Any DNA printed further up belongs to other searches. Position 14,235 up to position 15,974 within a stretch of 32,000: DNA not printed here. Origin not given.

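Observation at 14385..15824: Single large gene with a C-terminal HEPN (Rx4H) and an internal HExxH motif between proA and carA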

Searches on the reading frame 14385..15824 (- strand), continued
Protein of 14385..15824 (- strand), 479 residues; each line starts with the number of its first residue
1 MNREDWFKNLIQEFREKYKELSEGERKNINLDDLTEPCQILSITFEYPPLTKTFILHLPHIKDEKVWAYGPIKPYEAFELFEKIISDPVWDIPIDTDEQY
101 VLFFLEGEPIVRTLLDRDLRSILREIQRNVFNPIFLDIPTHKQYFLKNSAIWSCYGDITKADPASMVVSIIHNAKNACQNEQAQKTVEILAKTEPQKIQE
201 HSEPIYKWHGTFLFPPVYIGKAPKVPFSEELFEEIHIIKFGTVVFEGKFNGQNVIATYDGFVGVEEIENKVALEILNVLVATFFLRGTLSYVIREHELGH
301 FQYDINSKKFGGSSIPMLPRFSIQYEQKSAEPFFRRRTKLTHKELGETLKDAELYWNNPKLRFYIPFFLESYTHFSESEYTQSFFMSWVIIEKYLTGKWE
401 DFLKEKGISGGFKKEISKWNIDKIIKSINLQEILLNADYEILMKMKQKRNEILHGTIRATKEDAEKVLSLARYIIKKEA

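Call 86: list_cluster_members(proteins=[P0015, P0217, P0223, P0192, P0211, P0221, P0228, P0233, P0237, P0035])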
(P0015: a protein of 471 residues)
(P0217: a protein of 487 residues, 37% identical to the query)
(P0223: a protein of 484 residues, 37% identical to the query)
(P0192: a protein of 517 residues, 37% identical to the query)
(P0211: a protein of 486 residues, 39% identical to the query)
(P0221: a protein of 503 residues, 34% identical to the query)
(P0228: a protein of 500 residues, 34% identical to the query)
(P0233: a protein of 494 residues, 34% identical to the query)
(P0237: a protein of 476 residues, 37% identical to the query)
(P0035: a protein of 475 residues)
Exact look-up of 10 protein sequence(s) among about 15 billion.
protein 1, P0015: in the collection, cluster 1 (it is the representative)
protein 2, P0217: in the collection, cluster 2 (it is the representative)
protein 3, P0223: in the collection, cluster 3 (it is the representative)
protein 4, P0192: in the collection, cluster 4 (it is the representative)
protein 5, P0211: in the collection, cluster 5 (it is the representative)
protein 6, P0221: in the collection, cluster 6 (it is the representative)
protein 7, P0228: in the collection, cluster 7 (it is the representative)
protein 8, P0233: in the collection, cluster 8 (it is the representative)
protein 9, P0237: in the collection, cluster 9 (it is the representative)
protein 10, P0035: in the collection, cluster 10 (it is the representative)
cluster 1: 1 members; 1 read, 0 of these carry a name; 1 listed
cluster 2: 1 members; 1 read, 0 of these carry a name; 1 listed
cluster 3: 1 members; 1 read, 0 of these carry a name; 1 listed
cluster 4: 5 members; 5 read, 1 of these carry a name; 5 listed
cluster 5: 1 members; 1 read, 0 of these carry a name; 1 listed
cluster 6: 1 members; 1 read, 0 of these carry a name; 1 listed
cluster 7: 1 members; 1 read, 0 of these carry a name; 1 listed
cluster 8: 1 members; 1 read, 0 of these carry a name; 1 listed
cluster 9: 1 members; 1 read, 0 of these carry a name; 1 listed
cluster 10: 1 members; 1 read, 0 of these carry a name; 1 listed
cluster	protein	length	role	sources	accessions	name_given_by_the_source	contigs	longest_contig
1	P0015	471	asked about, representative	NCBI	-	-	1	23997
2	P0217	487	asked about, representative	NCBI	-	-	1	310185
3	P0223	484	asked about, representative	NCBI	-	-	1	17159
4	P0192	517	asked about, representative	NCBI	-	-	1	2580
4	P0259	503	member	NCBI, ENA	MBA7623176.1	hypothetical protein ES703_30569 [subsurface metagenome]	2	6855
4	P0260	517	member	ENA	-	-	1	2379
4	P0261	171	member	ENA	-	-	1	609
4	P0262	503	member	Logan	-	-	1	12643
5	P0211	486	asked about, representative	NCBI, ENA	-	-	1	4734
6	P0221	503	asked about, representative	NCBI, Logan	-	-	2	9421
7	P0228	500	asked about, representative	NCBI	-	-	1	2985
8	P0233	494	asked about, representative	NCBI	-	-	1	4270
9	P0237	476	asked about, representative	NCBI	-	-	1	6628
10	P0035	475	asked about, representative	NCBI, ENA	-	-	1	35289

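Call 87: search_protein_families(library=ncbifam, alignment_id=A4, max_evalue=0.01)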
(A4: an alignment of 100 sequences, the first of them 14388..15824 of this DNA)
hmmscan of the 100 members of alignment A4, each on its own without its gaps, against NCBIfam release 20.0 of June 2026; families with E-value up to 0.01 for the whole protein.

A. member 1, window:14388-15824:- (479 aa): 0 families

B. families by the number of members that match (of 100 scanned): 5 families
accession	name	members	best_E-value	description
NF008521.0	PRK11448.1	1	0.00065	type I restriction-modification system endonuclease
NF041236.1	CAS_III-E_sigma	1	0.0018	type III-E CRISPR-associated RpoE-like sigma factor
NF009207.0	PRK12556.1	1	0.0023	tryptophan--tRNA ligase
NF047751.1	HepT_toxin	1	0.0083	type VII toxin-antitoxin system HepT family RNase toxin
TIGR00059.1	L17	1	0.009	50S ribosomal protein L17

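Call 94: find_encoding_contigs(protein=P0002, flank=2000, max_places=2)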
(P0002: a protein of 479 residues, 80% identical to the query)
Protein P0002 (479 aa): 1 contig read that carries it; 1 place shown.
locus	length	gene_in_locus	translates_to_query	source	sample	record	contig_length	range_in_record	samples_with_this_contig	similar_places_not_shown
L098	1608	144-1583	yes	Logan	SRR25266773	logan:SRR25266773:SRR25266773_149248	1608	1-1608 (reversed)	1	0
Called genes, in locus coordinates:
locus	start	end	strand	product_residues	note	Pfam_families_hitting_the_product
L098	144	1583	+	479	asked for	-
